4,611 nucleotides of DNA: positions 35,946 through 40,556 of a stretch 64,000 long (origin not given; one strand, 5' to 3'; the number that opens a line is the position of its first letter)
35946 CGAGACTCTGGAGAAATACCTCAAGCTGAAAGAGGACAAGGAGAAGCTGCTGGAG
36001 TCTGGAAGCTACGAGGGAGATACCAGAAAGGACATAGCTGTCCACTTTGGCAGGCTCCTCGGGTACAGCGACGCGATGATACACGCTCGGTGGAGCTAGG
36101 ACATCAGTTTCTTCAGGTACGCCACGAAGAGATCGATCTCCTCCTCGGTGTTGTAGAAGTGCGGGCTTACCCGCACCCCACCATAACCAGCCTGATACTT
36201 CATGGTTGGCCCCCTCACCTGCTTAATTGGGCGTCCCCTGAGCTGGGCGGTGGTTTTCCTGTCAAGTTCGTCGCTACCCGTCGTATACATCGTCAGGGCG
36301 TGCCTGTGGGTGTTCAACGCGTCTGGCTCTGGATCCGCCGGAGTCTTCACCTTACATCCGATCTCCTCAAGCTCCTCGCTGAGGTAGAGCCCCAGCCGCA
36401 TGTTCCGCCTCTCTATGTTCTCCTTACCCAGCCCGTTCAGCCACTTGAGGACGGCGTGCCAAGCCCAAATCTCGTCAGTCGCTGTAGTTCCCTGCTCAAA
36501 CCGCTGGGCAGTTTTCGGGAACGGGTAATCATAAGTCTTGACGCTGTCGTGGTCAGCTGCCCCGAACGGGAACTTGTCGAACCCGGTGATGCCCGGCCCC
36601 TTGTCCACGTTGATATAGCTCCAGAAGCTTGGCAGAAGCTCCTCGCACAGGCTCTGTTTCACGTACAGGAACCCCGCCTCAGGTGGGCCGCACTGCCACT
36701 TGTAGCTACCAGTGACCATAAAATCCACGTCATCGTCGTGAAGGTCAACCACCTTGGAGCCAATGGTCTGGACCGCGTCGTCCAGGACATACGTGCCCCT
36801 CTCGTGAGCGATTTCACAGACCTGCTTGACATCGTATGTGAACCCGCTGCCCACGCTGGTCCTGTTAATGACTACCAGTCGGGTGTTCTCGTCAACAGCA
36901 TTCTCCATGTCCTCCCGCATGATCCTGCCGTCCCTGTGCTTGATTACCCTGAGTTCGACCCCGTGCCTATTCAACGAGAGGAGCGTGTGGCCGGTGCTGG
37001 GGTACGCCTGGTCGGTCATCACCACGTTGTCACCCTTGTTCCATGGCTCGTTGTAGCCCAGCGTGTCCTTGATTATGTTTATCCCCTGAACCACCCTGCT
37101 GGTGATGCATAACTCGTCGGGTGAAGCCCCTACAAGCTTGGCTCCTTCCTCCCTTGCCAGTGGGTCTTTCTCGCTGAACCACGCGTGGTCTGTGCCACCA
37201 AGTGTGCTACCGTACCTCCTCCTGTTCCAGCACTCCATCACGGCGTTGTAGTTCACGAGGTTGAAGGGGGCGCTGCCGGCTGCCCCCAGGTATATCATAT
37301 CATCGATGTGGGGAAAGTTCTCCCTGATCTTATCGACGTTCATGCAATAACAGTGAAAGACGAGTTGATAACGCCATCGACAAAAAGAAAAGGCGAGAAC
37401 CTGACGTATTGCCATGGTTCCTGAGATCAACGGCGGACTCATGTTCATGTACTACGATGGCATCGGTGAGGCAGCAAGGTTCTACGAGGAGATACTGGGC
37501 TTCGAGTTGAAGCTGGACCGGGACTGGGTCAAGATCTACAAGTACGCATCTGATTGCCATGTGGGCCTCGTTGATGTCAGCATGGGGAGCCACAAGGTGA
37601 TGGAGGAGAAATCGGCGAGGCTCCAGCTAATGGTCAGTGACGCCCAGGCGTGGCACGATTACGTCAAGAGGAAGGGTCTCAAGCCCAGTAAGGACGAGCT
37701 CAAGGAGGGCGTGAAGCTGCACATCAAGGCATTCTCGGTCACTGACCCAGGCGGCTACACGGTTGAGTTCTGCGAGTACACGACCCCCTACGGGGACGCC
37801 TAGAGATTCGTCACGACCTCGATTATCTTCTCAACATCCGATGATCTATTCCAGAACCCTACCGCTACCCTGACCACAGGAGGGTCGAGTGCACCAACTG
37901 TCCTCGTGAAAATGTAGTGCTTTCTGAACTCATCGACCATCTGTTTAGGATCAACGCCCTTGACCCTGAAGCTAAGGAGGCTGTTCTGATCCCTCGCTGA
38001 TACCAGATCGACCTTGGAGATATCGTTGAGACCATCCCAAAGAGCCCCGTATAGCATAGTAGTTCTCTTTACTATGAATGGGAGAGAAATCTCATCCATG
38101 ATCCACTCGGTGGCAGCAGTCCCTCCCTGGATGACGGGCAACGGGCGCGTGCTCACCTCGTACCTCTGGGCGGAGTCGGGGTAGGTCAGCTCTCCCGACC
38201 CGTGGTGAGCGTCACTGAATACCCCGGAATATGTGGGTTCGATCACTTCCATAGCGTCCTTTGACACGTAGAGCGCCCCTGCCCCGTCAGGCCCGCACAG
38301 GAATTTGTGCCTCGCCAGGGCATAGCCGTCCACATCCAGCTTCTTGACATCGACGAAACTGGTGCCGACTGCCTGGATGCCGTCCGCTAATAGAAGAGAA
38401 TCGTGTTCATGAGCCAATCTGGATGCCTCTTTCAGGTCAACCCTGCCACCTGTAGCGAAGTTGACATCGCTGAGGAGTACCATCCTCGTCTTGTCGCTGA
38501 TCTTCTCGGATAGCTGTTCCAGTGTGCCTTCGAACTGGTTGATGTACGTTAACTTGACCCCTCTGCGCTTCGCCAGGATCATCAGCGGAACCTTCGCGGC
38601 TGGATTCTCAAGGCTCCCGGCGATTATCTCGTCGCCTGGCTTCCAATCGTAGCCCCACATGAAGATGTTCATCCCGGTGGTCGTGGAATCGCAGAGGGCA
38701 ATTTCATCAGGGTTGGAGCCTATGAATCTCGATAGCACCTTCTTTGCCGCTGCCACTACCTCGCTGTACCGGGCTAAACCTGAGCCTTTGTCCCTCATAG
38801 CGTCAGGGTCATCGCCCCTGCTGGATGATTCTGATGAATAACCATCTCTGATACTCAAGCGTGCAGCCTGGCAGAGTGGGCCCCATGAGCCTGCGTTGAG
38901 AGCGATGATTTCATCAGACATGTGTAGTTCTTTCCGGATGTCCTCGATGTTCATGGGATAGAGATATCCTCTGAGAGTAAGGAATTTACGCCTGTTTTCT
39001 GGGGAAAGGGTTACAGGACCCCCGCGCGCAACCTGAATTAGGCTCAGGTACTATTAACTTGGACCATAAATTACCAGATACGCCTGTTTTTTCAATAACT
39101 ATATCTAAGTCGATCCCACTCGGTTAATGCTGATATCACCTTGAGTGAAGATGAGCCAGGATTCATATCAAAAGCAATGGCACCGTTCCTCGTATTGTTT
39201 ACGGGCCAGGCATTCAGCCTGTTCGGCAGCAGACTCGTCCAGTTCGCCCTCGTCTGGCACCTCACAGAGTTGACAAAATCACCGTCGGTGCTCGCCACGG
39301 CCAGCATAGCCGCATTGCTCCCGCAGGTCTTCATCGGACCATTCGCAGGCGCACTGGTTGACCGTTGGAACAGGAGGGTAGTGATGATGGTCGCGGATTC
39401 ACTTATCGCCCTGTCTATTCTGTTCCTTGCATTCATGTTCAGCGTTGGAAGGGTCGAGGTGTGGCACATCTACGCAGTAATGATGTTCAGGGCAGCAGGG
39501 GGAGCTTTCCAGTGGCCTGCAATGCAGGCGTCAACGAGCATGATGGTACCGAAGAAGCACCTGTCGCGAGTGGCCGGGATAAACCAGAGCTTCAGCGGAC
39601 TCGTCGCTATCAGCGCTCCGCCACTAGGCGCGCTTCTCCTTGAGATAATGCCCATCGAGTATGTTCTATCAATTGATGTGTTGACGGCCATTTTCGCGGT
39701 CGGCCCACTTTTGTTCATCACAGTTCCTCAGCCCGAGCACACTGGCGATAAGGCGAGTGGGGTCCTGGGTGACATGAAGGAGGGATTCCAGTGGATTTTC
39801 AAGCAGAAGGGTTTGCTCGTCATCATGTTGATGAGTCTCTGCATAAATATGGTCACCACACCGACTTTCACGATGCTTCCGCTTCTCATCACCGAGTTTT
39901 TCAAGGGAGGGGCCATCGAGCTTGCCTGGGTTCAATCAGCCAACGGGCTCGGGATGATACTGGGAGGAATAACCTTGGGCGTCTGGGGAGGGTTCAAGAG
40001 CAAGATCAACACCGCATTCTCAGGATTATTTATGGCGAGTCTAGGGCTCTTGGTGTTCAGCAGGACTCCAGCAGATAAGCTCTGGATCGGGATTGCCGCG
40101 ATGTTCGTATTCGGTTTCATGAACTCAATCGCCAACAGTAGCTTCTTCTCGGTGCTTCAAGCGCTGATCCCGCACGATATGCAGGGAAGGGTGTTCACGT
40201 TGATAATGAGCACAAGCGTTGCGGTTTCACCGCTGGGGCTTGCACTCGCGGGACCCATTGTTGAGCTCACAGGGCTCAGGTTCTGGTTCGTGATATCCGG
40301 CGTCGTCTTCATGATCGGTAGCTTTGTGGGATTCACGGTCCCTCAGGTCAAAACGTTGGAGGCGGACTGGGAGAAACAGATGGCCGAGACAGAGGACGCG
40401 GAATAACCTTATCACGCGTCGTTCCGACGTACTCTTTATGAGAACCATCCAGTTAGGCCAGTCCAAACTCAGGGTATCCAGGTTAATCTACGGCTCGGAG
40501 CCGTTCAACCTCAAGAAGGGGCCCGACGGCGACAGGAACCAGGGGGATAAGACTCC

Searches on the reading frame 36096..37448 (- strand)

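Call 58: search_protein_families(library=pfam, proteins=[window:36096-37448:-], max_evalue=0.00001)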
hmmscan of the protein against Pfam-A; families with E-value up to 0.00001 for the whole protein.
window:36096-37448:- (450 aa): 3 families
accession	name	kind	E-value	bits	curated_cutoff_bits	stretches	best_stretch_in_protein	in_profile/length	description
PF00266.25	Aminotran_5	-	1.4e-38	133.3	21.5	2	98-273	48-223/371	Aminotransferase class-V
PF01041.23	DegT_DnrJ_EryC1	-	5.8e-08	32.8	19.8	1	137-233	62-154/360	DegT/DnrJ/EryC1/StrS aminotransferase family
PF01053.26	Cys_Met_Meta_PP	-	2.6e-06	26.7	27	1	137-226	89-175/381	Cys/Met metabolism PLP-dependent enzyme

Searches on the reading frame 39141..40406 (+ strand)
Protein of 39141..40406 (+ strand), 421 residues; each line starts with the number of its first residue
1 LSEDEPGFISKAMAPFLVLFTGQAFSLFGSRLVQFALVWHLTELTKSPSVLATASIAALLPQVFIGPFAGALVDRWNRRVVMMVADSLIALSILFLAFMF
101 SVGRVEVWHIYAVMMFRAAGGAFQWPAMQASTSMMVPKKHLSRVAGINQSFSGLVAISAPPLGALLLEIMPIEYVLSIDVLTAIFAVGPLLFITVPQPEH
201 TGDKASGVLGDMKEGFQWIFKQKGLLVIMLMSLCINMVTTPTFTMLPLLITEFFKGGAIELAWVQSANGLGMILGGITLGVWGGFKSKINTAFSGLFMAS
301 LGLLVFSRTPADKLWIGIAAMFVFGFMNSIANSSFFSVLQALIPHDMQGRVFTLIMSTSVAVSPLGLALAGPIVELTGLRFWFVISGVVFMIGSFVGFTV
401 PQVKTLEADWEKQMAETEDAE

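Call 57: search_protein_families(library=pfam, proteins=[window:39141-40406:+], max_evalue=0.00001)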
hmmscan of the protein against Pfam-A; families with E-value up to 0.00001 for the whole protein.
window:39141-40406:+ (421 aa): 2 families
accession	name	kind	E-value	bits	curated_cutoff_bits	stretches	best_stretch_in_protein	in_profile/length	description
PF07690.21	MFS_1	-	8.2e-42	143.8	33.4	2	19-363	1-343/347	Major Facilitator Superfamily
PF05977.19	MFS_3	-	7.7e-25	87.8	27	1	16-408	12-403/524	Transmembrane secretion effector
